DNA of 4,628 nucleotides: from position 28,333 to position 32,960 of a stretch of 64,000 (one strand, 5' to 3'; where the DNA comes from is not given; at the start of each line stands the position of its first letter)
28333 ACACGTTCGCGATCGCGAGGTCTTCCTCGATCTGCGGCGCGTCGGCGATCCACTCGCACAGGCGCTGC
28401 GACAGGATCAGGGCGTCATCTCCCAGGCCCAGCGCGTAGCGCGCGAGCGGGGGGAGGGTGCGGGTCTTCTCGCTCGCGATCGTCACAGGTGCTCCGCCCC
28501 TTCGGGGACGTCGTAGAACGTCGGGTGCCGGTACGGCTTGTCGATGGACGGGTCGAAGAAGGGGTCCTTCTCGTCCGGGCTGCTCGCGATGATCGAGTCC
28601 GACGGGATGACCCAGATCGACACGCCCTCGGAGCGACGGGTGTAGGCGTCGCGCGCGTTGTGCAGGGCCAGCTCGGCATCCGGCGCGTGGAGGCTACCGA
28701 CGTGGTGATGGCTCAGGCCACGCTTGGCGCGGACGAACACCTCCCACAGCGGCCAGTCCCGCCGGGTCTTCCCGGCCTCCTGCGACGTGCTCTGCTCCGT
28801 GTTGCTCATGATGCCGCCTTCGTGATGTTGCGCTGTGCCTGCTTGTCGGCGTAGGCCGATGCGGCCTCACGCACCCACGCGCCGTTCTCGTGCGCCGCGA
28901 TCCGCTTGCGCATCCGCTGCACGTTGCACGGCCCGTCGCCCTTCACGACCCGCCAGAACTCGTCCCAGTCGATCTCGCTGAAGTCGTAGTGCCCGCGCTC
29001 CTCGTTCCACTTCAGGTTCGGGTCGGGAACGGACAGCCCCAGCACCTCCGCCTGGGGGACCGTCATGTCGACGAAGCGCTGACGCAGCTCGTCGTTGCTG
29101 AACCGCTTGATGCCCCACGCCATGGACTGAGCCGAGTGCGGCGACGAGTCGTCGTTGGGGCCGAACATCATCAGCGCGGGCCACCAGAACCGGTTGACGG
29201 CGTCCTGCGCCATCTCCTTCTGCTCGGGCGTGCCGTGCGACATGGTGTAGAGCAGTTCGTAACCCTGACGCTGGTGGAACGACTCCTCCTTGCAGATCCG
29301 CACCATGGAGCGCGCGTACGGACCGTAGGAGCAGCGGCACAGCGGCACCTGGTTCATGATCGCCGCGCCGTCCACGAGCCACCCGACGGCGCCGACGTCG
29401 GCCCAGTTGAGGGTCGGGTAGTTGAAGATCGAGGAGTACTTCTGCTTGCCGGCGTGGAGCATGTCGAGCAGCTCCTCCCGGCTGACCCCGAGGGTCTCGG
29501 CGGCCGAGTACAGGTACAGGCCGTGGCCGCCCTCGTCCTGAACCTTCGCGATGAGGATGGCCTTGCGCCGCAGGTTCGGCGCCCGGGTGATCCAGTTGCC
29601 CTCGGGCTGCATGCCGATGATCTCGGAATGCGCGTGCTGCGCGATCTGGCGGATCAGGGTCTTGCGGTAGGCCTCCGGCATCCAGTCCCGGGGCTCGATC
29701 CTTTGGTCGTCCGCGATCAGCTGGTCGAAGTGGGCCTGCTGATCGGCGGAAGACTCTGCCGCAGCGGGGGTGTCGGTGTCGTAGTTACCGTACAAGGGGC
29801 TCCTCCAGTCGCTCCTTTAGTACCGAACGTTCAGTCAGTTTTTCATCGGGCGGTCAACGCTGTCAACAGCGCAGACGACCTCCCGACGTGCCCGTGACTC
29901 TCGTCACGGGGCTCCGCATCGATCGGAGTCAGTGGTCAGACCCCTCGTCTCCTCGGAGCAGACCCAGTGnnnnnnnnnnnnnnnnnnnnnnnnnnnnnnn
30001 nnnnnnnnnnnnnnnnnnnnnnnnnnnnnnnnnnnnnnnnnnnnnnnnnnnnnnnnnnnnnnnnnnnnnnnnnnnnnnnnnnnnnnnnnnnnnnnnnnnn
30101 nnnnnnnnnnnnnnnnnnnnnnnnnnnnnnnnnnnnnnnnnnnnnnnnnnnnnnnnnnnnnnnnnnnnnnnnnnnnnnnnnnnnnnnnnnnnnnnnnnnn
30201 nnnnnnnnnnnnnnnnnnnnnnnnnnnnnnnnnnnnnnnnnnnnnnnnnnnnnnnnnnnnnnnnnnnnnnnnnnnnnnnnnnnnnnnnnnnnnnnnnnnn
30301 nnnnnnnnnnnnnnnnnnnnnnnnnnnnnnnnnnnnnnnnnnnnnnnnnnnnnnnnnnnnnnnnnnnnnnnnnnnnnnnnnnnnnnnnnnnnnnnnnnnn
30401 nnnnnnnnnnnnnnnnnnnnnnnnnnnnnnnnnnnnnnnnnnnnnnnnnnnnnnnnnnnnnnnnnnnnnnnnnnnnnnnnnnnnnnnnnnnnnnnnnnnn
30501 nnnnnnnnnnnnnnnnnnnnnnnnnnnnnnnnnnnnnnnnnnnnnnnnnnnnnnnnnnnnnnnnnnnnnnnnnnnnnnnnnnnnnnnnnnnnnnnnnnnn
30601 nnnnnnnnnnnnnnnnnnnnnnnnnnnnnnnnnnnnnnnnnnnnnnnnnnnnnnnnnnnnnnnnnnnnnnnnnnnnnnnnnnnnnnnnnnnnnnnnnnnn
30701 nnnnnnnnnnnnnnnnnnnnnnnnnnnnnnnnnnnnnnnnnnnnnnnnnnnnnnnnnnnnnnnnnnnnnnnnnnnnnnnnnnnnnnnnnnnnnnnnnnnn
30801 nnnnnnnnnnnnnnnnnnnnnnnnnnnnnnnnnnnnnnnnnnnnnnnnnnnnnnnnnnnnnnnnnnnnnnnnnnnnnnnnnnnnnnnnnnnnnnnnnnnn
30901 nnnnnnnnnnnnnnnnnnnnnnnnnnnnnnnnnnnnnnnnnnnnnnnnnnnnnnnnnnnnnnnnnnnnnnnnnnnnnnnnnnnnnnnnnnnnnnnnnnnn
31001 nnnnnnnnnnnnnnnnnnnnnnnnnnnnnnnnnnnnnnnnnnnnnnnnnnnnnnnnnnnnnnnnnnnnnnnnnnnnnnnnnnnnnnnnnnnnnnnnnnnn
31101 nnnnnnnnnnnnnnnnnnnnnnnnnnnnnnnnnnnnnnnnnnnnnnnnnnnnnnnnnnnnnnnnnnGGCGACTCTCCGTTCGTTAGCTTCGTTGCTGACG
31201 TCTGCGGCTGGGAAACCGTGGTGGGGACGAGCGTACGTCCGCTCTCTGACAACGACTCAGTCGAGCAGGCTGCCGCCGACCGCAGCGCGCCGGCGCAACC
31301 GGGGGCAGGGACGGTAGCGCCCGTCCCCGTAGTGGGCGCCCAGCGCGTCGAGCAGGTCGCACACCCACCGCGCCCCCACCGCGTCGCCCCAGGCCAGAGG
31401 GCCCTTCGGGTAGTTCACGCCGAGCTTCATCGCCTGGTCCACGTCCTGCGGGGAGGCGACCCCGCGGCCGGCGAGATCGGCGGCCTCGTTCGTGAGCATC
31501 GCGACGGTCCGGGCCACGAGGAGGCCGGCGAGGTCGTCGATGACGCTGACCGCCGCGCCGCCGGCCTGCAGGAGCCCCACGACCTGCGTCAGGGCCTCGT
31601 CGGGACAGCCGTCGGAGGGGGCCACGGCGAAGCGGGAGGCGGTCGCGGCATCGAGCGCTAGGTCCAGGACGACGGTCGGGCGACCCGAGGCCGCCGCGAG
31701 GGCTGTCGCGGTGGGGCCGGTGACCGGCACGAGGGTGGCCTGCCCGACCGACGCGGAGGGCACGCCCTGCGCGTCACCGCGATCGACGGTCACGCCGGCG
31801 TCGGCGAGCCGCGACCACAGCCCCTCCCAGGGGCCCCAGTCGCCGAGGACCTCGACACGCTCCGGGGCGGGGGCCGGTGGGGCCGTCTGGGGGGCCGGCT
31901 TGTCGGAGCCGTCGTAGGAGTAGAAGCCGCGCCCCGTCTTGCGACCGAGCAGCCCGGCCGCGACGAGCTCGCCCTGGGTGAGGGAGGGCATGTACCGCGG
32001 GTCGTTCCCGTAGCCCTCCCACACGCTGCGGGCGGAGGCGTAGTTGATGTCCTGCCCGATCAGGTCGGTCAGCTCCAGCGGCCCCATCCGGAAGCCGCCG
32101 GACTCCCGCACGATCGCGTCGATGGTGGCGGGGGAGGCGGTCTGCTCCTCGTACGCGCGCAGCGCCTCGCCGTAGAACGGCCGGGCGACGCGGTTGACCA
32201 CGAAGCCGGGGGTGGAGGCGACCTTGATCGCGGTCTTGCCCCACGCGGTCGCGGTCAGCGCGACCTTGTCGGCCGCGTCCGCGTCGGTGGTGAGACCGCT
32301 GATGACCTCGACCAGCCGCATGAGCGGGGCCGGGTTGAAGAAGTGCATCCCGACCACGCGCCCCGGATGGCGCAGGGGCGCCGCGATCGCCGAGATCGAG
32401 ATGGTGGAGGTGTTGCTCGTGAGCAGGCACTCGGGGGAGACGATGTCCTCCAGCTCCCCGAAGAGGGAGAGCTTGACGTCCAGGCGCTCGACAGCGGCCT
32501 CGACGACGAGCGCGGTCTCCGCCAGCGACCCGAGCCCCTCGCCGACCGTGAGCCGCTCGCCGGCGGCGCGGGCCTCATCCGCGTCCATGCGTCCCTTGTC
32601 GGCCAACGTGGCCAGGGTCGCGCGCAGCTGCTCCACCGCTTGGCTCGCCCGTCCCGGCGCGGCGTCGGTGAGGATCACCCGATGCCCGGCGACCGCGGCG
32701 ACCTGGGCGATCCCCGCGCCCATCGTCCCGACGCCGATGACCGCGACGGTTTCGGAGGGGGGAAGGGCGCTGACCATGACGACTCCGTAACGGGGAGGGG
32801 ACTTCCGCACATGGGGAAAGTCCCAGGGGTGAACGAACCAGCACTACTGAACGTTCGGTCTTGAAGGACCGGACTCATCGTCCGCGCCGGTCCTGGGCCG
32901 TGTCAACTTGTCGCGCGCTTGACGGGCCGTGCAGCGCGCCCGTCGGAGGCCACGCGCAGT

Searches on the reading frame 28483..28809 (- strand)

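Call 5: search_protein_families(library=pfam, proteins=[window:28483-28809:-])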
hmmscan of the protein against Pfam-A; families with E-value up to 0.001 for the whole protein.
window:28483-28809:- (108 aa): 1 family
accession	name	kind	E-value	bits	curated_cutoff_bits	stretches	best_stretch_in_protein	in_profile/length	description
PF06243.16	PaaB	-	5.6e-42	142.3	27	1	18-104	1-87/89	Phenylacetic acid degradation B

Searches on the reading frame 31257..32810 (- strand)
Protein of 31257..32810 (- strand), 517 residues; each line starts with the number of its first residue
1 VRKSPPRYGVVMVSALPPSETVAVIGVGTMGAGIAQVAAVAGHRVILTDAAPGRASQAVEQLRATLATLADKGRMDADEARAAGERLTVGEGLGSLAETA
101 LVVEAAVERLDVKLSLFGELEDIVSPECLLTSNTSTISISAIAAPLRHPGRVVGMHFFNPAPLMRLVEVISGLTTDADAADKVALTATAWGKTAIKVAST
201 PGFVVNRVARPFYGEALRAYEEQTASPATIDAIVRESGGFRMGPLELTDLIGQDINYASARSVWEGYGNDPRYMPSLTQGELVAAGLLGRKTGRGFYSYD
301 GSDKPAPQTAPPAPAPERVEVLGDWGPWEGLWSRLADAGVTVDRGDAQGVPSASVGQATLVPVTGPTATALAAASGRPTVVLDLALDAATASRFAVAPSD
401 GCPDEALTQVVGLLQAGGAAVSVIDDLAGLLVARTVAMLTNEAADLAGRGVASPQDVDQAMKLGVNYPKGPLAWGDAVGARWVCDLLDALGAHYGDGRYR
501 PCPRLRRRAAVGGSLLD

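Call 6: search_protein_families(library=pfam, proteins=[window:31257-32810:-])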
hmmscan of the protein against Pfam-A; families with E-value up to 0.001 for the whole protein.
window:31257-32810:- (517 aa): 5 families
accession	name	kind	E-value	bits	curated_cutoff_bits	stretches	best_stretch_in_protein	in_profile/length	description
PF02737.24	3HCDH_N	-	6.6e-55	186.3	22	1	21-198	1-178/180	3-hydroxyacyl-CoA dehydrogenase, NAD binding domain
PF00725.27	3HCDH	-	1.5e-47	160.5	22.1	2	202-299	1-97/97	3-hydroxyacyl-CoA dehydrogenase, C-terminal domain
PF18321.7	3HCDH_RFF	-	2.3e-18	66.7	23.6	1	364-426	5-67/69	3-hydroxybutyryl-CoA dehydrogenase reduced Rossmann-fold domain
PF03446.21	NAD_binding_2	-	0.00016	22.2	21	1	21-67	1-47/161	NAD binding domain of 6-phosphogluconate dehydrogenase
PF03807.23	F420_oxidored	-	0.00042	21.3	21.6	1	21-68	1-50/94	NADP oxidoreductase coenzyme F420-dependent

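Call 34: find_related_loci(query=window:31257-32810:-, collection=genome_contigs, flank=10000)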
Query window:31257-32810:- (517 aa) in genome_contigs; peptide patterns used: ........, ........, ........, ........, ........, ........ (x = any residue, [..] = any of these).
600 stretches matched a pattern (row limit reached: there are more); 599 encode a relative of the query (tblastn E <= 1e-3); the best 80 are kept; 80 distinct loci.
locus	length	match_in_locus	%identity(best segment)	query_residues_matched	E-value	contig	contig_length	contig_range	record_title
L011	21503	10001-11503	55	14-511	6e-154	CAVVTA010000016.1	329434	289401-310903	MAG: uncultured Actinomycetota bacterium isolate MFD02840.bin.2.274 genome assembly, contig: contig_65862, whole genome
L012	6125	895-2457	55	3-515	3e-153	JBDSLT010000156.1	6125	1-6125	MAG: Casimicrobiaceae bacterium isolate cluster1_bin.376 k127_7523136, whole genome shotgun sequence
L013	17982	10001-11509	54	14-512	3e-145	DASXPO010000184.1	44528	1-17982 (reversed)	MAG TPA_asm: Casimicrobiaceae bacterium isolate SMAG_U5410 k141_3976550, whole genome shotgun sequence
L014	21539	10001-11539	53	12-515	8e-139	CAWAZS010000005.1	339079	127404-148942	MAG: uncultured beta proteobacterium isolate MFD09730.bin.3.37 genome assembly, contig: contig_1777, whole genome shotgu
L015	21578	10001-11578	48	13-517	5e-138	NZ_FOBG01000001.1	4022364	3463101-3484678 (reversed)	Duganella sp. CF402, whole genome shotgun sequence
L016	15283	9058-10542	55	16-509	1e-137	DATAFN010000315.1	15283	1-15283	MAG TPA_asm: Actinomycetes bacterium isolate SMAG_U6804 k141_1910752, whole genome shotgun sequence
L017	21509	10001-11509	49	12-511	4e-137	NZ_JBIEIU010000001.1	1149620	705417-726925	Serratia quinivorans strain W23_MBD1_M1 NODE_1_length_1149620_cov_93.850912, whole genome shotgun sequence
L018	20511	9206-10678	48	21-507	1e-136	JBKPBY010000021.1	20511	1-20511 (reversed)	MAG: bacterium isolate GB_EKS_MAG_00066 GB_EKS_000000213876, whole genome shotgun sequence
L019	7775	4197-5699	50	14-508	5e-136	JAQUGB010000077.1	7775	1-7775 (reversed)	MAG: Tepidiphilus sp. isolate STCSWMC_214 NODE_30561_length_7775_cov_5.837343_ST_CSWMC, whole genome shotgun sequence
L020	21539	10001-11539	48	7-515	2e-133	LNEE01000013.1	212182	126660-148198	MAG: Betaproteobacteria bacterium Ga0077532 Ga0077532_111.1, whole genome shotgun sequence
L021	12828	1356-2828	51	12-503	3e-133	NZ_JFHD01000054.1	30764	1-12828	Caballeronia zhejiangensis strain OP-1 contig54, whole genome shotgun sequence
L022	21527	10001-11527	50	9-517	3e-132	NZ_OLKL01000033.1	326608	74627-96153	Pseudomonas sp. Kh13 isolate Pseudomonas sp. Kh13, whole genome shotgun sequence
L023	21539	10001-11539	55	12-515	6e-132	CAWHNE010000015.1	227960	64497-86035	MAG: uncultured beta proteobacterium isolate MFD02809.bin.1.145 genome assembly, contig: contig_29677, whole genome shot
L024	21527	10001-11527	49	9-517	2e-131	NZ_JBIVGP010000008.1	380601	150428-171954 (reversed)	Pseudomonas sp. NPDC089752 NPDC089752_195_B10.ctg-0008, whole genome shotgun sequence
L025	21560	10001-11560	54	3-515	5e-131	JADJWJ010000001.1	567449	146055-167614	MAG: Betaproteobacteria bacterium isolate Kalu_18-Q3-R12-55_BAT3C.229 tig00002434-10-5614290, whole genome shotgun seque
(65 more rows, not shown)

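Call 84: search_protein_families(library=pfam, proteins=[L011:1312-3234:-, L011:3289-4419:-, L011:4674-5375:+, L011:5284-6630:-, L011:6739-7575:+, L011:7347-9203:+, L011:9228-9995:+, L011:11173-11958:+, L011:11955-12920:+, L011:13228-15822:+])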
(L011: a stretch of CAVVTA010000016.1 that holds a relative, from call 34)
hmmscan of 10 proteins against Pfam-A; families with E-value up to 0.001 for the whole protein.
L011:1312-3234:- (640 aa): 2 families
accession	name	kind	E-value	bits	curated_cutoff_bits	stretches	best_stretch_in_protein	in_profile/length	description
PF07167.19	PhaC_N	-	1.1e-50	172.1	23.7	1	156-324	1-173/173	Poly-beta-hydroxybutyrate polymerase (PhaC) N-terminus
PF00561.26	Abhydrolase_1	-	3.7e-09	37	25.8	1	320-564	19-242/245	alpha/beta hydrolase fold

L011:3289-4419:- (376 aa): 3 families
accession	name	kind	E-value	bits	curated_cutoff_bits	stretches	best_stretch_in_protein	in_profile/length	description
PF00561.26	Abhydrolase_1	-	2.7e-22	80.1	25.8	1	236-341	1-103/245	alpha/beta hydrolase fold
PF12146.15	Hydrolase_4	-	1.6e-07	31.3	27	1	259-345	30-122/239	Serine aminopeptidase, S33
PF00975.26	Thioesterase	-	4.9e-05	24.1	26.4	1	244-322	9-88/226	Thioesterase domain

L011:4674-5375:+ (233 aa): 0 families

L011:5284-6630:- (448 aa): 2 families
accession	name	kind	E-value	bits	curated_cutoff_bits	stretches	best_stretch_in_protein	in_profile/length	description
PF14535.12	AMP-binding_C_2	-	7.9e-26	90.6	25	1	350-445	1-96/96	AMP-binding enzyme C-terminal domain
PF00501.34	AMP-binding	-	6.4e-16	58.6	29.9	1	108-304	170-375/384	AMP-binding enzyme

L011:6739-7575:+ (278 aa): 6 families
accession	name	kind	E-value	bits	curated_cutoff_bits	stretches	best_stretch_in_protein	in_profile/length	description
PF00561.26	Abhydrolase_1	-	9.5e-33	114.3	25.8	1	20-243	1-239/245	alpha/beta hydrolase fold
PF12697.13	Abhydrolase_6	-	4.3e-20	73.7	26.3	1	22-248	1-210/217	Alpha/beta hydrolase family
PF12146.15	Hydrolase_4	-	2.5e-19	70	27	1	23-247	8-237/239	Serine aminopeptidase, S33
PF00326.27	Peptidase_S9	-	2.5e-05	24.3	22.6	0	186-251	125-196/213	Prolyl oligopeptidase family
PF08386.16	Abhydrolase_4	-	0.0006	20.3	21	0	203-266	34-97/103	TAP-like protein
PF00975.26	Thioesterase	-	0.00078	20.2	26.4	1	31-105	12-86/226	Thioesterase domain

L011:7347-9203:+ (618 aa): 2 families
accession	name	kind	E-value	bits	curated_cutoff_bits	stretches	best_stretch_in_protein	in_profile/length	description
PF00501.34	AMP-binding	-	1.1e-83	281.6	29.9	1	113-469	19-384/384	AMP-binding enzyme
PF13193.12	AMP-binding_C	-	1.2e-16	61.8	24.5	1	517-592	1-76/76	AMP-binding enzyme C-terminal domain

L011:9228-9995:+ (255 aa): 3 families
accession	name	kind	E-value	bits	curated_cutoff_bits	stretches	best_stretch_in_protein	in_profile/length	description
PF13561.12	adh_short_C2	-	2.6e-65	220.7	27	1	19-254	6-235/236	Enoyl-(Acyl carrier protein) reductase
PF00106.31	adh_short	-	3.3e-58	196.8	26.6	1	11-199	2-191/195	short chain dehydrogenase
PF08659.16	KR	-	4.8e-19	69.4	22.6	1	12-170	3-162/180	KR domain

L011:11173-11958:+ (261 aa): 1 family
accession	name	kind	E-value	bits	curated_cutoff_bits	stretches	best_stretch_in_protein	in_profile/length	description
PF03061.28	4HBT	-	2e-08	34.9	20.6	1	171-241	3-76/79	Thioesterase superfamily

L011:11955-12920:+ (321 aa): 3 families
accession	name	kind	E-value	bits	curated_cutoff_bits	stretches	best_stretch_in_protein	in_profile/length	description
PF03061.28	4HBT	-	1.4e-27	96.2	20.6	2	33-102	3-73/79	Thioesterase superfamily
PF13279.12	4HBT_2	-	2.9e-05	25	25.5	0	226-291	53-116/122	Thioesterase-like superfamily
PF13622.12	4HBT_3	-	4.4e-05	24.1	24.3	0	188-262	4-73/83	Acyl-CoA thioesterase N-terminal domain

L011:13228-15822:+ (864 aa): 1 family
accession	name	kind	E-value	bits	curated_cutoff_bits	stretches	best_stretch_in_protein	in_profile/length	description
PF01804.23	Penicil_amidase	-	1.9e-125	421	21.3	1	88-854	2-674/675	Penicillin amidase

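Call 94: search_protein_families(library=ncbifam, proteins=[window:31257-32810:-], max_evalue=1e-40)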
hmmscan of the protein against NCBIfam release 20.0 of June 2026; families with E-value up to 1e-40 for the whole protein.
window:31257-32810:- (517 aa): 16 families
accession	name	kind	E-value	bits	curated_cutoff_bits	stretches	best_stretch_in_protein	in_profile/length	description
NF006124.0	PRK08268.1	subfamily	1.8e-185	617.8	508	1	17-515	5-502/507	3-hydroxyacyl-CoA dehydrogenase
TIGR02279.1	PaaC-3OHAcCoADH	equivalog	8.1e-185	615.4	669.4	1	19-515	5-501/503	3-hydroxyacyl-CoA dehydrogenase PaaH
NF004474.0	PRK05808.1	subfamily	4.3e-100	334.6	408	1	20-299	4-282/283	3-hydroxybutyryl-CoA dehydrogenase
NF006722.0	PRK09260.1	equivalog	2.4e-85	286.3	429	1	20-304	3-286/289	3-hydroxyacyl-CoA dehydrogenase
NF005715.0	PRK07530.1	equivalog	3.8e-82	275.9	420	1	20-307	5-290/292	3-hydroxybutyryl-CoA dehydrogenase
NF005875.0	PRK07819.1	subfamily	1.8e-80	270.5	319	1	20-299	6-286/287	3-hydroxybutyryl-CoA dehydrogenase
NF004699.0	PRK06035.1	equivalog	1.7e-66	224.3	500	1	21-292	5-278/294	3-hydroxyacyl-CoA dehydrogenase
NF008727.0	PRK11730.1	equivalog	1.1e-61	209.1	870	1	19-307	313-600/717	fatty acid oxidation complex subunit alpha FadB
NF006125.0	PRK08269.1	equivalog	1.7e-56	191.7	427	1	20-306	6-303/334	3-hydroxybutyryl-CoA dehydrogenase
NF008363.0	PRK11154.1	equivalog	1.7e-55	188.4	869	1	20-301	310-588/708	fatty acid oxidation complex subunit alpha FadJ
TIGR02441.1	fa_ox_alpha_mit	equivalog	5.3e-51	173.6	964.65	1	19-304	335-618/737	fatty acid oxidation complex subunit alpha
TIGR02437.1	FadB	equivalog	2.9e-50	171.4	933.55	1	21-307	315-600/714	fatty acid oxidation complex subunit alpha FadB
NF006143.0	PRK08293.1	equivalog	1.8e-46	158.8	312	0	21-300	6-288/291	3-hydroxyacyl-CoA dehydrogenase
NF042925.1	FHMPC_DH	equivalog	5.4e-46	157.3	500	1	21-300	2-281/304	5-formyl-3-hydroxy-2-methylpyridine 4-carboxylate 5-dehydrogenase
TIGR02440.1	FadJ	equivalog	2.2e-45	155.2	968.45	0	20-303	305-585/699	fatty acid oxidation complex subunit alpha FadJ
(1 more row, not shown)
